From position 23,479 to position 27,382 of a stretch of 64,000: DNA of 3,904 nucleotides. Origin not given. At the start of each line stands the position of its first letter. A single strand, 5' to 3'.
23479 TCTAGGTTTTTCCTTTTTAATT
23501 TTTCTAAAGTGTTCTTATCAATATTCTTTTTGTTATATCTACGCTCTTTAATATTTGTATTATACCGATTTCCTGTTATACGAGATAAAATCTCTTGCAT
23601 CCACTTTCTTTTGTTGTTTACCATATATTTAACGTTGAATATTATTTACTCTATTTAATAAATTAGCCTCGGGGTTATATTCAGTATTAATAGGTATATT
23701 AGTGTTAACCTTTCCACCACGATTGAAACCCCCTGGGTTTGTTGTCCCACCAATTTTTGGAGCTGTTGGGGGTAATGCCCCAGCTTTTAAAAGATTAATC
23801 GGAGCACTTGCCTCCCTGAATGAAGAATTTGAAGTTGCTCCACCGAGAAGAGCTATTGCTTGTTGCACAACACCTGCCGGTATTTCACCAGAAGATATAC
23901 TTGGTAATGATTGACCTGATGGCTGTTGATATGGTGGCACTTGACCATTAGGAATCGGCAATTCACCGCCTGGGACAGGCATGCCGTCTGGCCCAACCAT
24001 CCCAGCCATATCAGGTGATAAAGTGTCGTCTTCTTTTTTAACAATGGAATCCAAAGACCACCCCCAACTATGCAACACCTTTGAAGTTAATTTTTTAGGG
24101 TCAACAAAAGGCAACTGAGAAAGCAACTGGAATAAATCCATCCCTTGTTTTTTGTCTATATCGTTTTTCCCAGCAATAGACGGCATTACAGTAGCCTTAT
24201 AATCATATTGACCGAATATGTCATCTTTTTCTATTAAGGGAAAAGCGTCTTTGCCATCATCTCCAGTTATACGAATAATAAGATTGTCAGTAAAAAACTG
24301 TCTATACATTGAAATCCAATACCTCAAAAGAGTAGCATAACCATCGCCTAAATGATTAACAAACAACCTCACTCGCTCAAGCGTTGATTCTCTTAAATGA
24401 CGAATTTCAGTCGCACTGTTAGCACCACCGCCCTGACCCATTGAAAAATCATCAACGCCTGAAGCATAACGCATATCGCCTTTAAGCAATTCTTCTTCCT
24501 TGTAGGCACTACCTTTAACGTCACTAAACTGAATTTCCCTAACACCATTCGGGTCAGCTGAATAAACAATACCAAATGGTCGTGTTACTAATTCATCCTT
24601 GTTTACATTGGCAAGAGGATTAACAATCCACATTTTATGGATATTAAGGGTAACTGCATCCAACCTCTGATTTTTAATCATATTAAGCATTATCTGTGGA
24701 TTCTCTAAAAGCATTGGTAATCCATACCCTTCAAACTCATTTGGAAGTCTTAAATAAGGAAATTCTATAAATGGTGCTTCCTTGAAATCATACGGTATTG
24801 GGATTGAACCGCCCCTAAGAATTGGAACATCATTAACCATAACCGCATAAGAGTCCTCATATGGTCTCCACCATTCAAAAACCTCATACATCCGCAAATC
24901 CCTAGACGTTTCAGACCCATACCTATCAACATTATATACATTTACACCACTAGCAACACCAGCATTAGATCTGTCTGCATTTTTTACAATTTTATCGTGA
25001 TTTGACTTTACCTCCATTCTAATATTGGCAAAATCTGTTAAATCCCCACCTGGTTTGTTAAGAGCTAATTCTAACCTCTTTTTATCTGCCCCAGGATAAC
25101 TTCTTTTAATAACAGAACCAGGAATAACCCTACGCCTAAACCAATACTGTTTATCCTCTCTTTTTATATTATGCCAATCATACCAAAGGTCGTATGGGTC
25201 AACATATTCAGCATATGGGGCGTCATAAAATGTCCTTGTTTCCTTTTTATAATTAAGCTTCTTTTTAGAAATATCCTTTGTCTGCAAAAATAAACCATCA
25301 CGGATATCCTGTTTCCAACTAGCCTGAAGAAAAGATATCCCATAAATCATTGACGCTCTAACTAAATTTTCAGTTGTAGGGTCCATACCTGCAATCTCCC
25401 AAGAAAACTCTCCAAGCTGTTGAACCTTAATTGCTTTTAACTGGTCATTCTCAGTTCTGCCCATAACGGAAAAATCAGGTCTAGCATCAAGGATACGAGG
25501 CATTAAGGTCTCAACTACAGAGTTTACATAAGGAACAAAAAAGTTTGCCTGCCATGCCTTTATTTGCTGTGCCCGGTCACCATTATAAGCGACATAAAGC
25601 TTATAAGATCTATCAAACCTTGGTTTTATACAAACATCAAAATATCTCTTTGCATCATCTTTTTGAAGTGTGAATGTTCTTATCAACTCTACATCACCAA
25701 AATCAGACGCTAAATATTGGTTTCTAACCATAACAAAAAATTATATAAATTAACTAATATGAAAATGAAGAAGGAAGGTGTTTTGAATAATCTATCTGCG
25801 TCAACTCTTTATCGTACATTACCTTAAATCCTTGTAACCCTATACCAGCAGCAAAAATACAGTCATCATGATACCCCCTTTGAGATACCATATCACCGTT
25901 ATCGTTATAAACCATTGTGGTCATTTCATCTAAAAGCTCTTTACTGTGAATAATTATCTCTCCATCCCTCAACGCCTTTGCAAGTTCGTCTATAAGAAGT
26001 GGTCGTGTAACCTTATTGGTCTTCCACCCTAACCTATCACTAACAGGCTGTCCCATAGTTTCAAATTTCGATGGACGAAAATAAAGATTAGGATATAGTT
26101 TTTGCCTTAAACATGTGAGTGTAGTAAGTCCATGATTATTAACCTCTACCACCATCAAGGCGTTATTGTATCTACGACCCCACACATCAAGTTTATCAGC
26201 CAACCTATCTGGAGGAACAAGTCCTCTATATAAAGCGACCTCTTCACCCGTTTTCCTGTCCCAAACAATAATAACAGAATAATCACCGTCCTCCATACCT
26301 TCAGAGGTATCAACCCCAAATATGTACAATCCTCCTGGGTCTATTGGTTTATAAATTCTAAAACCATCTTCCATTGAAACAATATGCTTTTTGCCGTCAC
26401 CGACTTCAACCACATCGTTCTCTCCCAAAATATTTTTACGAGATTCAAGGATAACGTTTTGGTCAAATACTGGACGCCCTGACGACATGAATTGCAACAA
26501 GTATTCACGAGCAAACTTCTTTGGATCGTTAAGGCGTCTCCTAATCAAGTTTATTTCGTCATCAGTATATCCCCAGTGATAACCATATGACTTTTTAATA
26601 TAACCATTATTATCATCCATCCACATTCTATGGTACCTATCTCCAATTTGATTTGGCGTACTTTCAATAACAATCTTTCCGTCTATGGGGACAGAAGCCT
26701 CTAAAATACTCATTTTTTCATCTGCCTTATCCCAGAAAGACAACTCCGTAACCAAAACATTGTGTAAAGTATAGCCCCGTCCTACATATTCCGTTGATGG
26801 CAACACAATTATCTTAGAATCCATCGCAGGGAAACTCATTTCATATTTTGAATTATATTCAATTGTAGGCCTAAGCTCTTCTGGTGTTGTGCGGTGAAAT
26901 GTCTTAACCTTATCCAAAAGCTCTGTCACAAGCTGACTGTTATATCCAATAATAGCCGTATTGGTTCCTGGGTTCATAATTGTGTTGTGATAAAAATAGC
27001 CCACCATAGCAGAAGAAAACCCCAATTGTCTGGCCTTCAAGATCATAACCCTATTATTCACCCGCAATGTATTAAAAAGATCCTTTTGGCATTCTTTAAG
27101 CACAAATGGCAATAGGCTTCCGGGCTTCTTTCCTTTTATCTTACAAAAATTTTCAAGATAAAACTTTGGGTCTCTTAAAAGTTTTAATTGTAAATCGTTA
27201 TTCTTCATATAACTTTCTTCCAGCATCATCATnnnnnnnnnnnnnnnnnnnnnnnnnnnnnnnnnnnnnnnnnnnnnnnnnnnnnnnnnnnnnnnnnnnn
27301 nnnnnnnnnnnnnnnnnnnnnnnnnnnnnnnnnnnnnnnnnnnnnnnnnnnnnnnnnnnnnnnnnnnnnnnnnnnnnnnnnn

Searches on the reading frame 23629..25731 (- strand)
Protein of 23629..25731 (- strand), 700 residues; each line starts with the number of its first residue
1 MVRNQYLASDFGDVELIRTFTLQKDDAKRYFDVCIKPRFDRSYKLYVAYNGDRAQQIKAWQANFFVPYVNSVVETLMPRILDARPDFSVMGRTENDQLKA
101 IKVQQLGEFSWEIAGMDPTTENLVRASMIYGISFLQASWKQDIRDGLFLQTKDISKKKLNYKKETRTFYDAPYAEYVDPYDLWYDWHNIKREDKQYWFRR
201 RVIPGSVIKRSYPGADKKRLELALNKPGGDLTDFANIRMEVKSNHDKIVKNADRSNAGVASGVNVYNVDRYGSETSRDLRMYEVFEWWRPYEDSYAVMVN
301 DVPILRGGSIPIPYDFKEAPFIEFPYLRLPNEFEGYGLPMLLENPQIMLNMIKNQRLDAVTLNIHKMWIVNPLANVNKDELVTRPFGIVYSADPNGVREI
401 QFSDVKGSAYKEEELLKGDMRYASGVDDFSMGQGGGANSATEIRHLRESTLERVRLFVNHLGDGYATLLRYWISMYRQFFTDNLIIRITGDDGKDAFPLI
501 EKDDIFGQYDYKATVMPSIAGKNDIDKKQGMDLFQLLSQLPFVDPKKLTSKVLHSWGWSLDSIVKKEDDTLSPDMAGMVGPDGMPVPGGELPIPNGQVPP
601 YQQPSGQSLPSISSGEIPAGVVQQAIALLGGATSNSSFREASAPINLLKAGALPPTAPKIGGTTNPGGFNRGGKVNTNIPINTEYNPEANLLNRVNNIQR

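Call 10: search_protein_families(library=phrogs, proteins=[window:23629-25731:-], max_evalue=0.001)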
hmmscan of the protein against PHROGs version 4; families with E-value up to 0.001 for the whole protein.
window:23629-25731:- (700 aa): 3 families
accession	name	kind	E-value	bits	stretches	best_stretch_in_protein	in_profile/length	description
phrog_156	-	head and packaging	2.5e-24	86.7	1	58-522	55-516/681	portal protein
phrog_1216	-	head and packaging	1.4e-17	64.5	1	313-547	335-572/714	portal protein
phrog_332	-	connector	1.7e-13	50.8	1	281-505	215-439/560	head-tail adaptor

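Call 11: search_protein_families(library=pfam, proteins=[window:23629-25731:-], max_evalue=0.001)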
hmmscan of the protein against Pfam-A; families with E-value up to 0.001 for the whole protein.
window:23629-25731:- (700 aa): 2 families
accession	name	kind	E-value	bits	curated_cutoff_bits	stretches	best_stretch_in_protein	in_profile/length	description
PF16510.12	P22_portal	-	5.6e-20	71.8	26.1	1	61-546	43-520/594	Phage P22-like portal protein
PF23899.1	SU10_portal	-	1.3e-16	60.6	30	1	296-515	296-508/593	Phage SU10 portal protein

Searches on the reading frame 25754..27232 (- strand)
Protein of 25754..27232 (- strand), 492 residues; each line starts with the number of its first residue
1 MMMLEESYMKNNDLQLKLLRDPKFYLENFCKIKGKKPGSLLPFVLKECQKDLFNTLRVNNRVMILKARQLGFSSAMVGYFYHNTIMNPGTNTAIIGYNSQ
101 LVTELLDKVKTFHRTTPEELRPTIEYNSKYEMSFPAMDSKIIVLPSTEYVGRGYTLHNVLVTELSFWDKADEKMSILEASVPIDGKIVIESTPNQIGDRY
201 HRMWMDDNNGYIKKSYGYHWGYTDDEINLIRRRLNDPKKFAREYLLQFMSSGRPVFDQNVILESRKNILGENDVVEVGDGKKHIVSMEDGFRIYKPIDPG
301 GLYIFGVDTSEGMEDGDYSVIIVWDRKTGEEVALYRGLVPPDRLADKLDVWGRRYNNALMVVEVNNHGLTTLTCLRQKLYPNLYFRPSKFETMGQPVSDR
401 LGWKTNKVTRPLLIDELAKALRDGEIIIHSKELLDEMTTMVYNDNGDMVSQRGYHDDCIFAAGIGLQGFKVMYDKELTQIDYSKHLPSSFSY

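Call 10: search_protein_families(library=phrogs, proteins=[window:25754-27232:-], max_evalue=0.001)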
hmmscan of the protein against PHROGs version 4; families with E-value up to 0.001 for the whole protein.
window:25754-27232:- (492 aa): 8 families
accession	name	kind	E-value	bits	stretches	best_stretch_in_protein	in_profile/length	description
phrog_2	-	head and packaging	2.1e-33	117.1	1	31-460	256-583/807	terminase large subunit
phrog_38407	-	unknown function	2.4e-22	80.4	1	293-461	172-340/370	-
phrog_24361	-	head and packaging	2.5e-19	70.6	1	343-472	12-141/162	terminase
phrog_5989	-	head and packaging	1.5e-14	54.9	1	21-221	120-314/347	terminase large subunit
phrog_26724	-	unknown function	7e-11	43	1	13-192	4-182/192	-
phrog_38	-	head and packaging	4.7e-10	39.8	1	228-468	496-702/760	terminase large subunit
phrog_36964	-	head and packaging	6.5e-08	32.1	1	78-335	440-704/890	terminase large subunit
phrog_7579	-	head and packaging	1.6e-06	28.5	1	60-265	18-230/239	terminase large subunit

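Call 11: search_protein_families(library=pfam, proteins=[window:25754-27232:-], max_evalue=0.001)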
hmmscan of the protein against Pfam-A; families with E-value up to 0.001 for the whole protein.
window:25754-27232:- (492 aa): 1 family
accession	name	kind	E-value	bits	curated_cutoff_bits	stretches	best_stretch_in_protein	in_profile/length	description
PF17289.8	Terminase_6C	-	1.3e-05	25.7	22.6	1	306-462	2-148/155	Terminase RNaseH-like domain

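Call 43: find_related_loci(query=window:25754-27232:-, collection=viral_contigs, flank=10000)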
Query window:25754-27232:- (492 aa) in viral_contigs; peptide patterns used: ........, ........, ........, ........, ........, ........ (x = any residue, [..] = any of these).
21 stretches matched a pattern; 15 encode a relative of the query (tblastn E <= 1e-3); 15 distinct loci.
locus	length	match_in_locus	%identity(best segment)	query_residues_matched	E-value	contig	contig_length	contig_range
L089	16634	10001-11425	67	9-486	0e+0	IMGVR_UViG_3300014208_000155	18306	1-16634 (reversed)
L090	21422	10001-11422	63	12-492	0e+0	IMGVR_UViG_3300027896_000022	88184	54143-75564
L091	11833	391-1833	62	9-492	0e+0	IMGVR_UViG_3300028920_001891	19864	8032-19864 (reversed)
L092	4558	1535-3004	59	1-492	0e+0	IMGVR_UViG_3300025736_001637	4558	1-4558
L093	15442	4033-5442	58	15-487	0e+0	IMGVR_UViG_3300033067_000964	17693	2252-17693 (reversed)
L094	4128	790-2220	56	16-492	2e-180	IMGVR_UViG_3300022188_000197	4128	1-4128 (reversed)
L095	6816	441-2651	57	9-492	3e-164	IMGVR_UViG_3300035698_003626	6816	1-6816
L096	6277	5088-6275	60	9-405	1e-155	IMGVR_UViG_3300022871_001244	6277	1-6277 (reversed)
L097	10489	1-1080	62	125-490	6e-152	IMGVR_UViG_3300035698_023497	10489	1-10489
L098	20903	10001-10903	52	187-492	3e-108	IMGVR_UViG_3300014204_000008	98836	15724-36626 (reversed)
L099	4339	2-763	59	239-492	2e-105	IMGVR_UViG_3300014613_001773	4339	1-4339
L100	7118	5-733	57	250-492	2e-91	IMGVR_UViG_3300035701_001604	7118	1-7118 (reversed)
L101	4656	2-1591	52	198-484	2e-90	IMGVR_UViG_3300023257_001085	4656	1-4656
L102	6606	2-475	68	335-492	3e-73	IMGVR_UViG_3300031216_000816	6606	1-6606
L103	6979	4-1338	52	282-484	5e-61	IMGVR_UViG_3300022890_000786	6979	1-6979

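Call 56: find_related_loci(query=A3, collection=metagenome_contigs, flank=10000)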
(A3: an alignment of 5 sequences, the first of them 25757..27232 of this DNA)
Query A3 (492 aa) in metagenome_contigs; peptide patterns used: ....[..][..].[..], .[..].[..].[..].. (x = any residue, [..] = any of these).
599 stretches matched a pattern (row limit reached: there are more); 143 encode a relative of the query (tblastn E <= 1e-3); the best 80 are kept; 80 distinct loci.
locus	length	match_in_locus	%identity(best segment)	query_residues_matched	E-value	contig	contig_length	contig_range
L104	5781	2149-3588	67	14-492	0e+0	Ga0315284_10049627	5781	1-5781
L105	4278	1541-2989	66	7-492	0e+0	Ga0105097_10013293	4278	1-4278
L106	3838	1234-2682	65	8-492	0e+0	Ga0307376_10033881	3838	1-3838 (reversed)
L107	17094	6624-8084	64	8-492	0e+0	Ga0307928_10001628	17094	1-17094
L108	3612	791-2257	62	4-492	0e+0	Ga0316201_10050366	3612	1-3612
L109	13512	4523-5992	62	7-492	0e+0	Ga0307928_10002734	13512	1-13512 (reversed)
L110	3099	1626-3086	66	4-492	0e+0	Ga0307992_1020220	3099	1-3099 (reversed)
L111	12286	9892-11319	62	16-492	0e+0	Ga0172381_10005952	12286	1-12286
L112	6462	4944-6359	64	12-490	0e+0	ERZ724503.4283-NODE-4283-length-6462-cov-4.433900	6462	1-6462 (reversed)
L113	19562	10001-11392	64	16-483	0e+0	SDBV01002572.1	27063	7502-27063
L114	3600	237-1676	61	12-492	0e+0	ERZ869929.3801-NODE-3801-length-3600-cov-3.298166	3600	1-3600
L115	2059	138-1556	61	16-492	0e+0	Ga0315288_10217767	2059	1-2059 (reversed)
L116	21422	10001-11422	63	12-492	0e+0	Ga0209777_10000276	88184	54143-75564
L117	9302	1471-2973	60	3-492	0e+0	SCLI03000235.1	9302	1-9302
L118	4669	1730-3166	60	12-490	0e+0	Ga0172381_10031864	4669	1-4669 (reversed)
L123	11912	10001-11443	61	12-492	0e+0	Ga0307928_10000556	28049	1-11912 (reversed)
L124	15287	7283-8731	60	11-492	0e+0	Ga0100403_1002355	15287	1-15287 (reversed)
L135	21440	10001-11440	59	9-492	0e+0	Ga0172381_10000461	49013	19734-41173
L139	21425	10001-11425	60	15-492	0e+0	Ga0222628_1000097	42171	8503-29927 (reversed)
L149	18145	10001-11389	62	16-480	0e+0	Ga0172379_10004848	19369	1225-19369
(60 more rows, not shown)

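Call 68: search_dna_similar(query=window:25757-27232:-, collection=phages, mode=protein, max_rows=25)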
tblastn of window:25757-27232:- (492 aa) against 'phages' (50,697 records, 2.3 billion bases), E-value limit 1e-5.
Records with a match: 2202; places in all: 2202; records where one place covers at least 80% of the query: 1512.
Best place of each record, by identity: <60% 2202.
By first word of the organism name: Escherichia 641; Synechococcus 234; Vibrio 223; Klebsiella 208; Salmonella 173; Shigella 91; Stx2a-converting 83; Acinetobacter 71; Cyanophage 54; Enterobacteria 48; and 62 more.
By host as written in the record: - 557; Escherichia coli 243; Synechococcus 96; Klebsiella pneumoniae 55; Escherichia coli O157:H7 40; Synechococcus sp. 29; Salmonella enterica 27; Escherichia coli B 26; and 489 more.
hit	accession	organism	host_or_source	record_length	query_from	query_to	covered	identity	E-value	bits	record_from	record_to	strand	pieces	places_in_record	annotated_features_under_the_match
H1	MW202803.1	Caudoviricetes sp.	Manatee Spring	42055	41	492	92%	30.0%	4e-46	178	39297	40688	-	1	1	terminase large subunit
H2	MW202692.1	Caudoviricetes sp.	Manatee Spring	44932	18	467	91%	29.1%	1e-47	183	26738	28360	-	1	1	terminase large subunit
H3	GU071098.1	Synechococcus phage S-SSM7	Synechococcus sp. WH8109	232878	16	486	96%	25.9%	5e-22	106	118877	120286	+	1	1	gp17: terminase DNA packaging enzyme large subunit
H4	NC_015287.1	Synechococcus phage S-SSM7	Synechococcus sp. WH8109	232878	16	486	96%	25.9%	5e-22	106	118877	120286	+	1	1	gp17: terminase large subunit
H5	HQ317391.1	Cyanophage S-SSM6a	Synechococcus sp. WH8109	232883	16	486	96%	25.9%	5e-22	106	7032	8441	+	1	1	terminase large subunit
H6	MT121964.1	Phage DP SC_6_H4_2017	bacteria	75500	3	468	95%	26.0%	1e-33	141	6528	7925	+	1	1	none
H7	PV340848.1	Synechococcus phage Sf-CH11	Synechococcus sp. WH8102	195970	16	485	96%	25.4%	5e-25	115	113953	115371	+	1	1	terminase large subunit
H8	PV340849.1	Synechococcus phage Sf-CH1a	Synechococcus sp. WH8102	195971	16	485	96%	25.4%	5e-25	115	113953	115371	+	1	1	terminase large subunit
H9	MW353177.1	Flavobacterium phage vB_FspM_immuto_13-6C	Flavobacterium sp. LMO8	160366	16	466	92%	26.5%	4e-33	139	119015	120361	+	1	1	terminase large subunit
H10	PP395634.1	Microcystis phage Mel-JY01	Microcystis elabens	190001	1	466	95%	25.5%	2e-35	146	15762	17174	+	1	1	large terminase protein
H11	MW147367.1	Synechococcus phage S-H9-2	Synechococcus sp. WH 8102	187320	16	485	96%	25.2%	1e-24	114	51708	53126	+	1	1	terminase large subunit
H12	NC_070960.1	Synechococcus phage S-H9-2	Synechococcus sp. WH 8102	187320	16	485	96%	25.2%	1e-24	114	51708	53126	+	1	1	terminase large subunit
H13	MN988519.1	Rhizobium phage RHph_I1_18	Rhizobium phaseoli I1_18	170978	16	477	94%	25.6%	8e-22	105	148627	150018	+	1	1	terminase large subunit protein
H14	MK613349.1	Roseobacter phage CRP-7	Rhodobacteraceae bacterium FZCC0042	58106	15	475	94%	25.6%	3e-29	128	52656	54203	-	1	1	terminase large subunit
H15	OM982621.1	Pseudomonas phage Astolliot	Pseudomonas syringae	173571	17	488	96%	25.0%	3e-18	94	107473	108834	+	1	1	large terminase protein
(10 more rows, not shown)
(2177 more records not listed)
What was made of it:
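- The terminase is closest to T4-type headful enzymes, at 30% identity or less (call 68).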

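Call 95: search_protein_families(library=pfam, proteins=[L149:2561-2971:-, L149:1486-2211:-, L124:622-1146:-, L135:3214-3825:-, L135:2241-2747:-, L139:1243-1692:-, L111:1637-2020:-, L123:4399-4716:-, L089:2443-2799:-, L090:3491-3844:-], max_evalue=0.01)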
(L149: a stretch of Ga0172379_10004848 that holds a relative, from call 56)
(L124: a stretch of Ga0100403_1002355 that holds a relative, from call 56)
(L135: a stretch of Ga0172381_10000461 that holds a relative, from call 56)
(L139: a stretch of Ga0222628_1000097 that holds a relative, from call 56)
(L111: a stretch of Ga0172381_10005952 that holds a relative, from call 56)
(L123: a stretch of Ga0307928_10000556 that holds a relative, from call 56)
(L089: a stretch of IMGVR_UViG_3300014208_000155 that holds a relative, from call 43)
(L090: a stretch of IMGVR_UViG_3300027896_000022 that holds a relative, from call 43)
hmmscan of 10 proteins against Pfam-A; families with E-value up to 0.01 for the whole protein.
L149:2561-2971:- (136 aa): 0 families

L149:1486-2211:- (241 aa): 0 families

L124:622-1146:- (174 aa): 1 family
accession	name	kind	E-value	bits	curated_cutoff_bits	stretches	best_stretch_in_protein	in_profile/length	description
PF05037.18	DUF669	-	0.0039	17.7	21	1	48-137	11-99/138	Protein of unknown function (DUF669)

L135:3214-3825:- (203 aa): 1 family
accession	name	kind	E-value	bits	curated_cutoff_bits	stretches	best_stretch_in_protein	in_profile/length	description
PF07275.16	ArdA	-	0.0061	17.6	27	1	94-189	55-141/155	Antirestriction protein (ArdA)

L135:2241-2747:- (168 aa): 0 families

L139:1243-1692:- (149 aa): 1 family
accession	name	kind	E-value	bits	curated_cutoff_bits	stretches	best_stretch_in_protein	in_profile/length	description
PF24692.1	DUF7659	-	1.7e-17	64.2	27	1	4-128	2-131/135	Family of unknown function (DUF7659)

L111:1637-2020:- (127 aa): 0 families

L123:4399-4716:- (105 aa): 1 family
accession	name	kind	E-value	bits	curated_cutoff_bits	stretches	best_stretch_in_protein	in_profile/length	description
PF11171.13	DUF2958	-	2.6e-19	70.1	21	1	3-94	1-96/111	Protein of unknown function (DUF2958)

L089:2443-2799:- (118 aa): 0 families

L090:3491-3844:- (117 aa): 0 families

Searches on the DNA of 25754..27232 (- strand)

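Call 86: search_rna_families(sources=[L089, L123, L124, L139, L146, L149, L158], threshold=gathering)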
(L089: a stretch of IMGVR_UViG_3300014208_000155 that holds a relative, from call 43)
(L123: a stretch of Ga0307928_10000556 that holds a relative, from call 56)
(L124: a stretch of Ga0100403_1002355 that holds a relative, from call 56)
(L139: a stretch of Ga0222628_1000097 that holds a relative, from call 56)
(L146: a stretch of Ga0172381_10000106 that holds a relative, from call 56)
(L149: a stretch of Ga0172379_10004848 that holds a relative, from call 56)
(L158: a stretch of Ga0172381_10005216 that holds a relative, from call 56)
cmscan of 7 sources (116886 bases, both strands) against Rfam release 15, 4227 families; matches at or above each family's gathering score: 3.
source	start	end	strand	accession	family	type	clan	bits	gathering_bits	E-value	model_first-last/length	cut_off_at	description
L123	6230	6301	+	RF00005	tRNA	Gene; tRNA;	CL00001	64.2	29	2.2e-11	1-71/71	no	tRNA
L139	6685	6755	+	RF00005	tRNA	Gene; tRNA;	CL00001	54.9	29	8.1e-09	1-71/71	no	tRNA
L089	4120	4191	+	RF00005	tRNA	Gene; tRNA;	CL00001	54.2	29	1.3e-08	1-71/71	no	tRNA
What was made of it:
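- On Any described RNA family (Rfam 15): Relatives' hubs yield only tRNAs (call 86).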
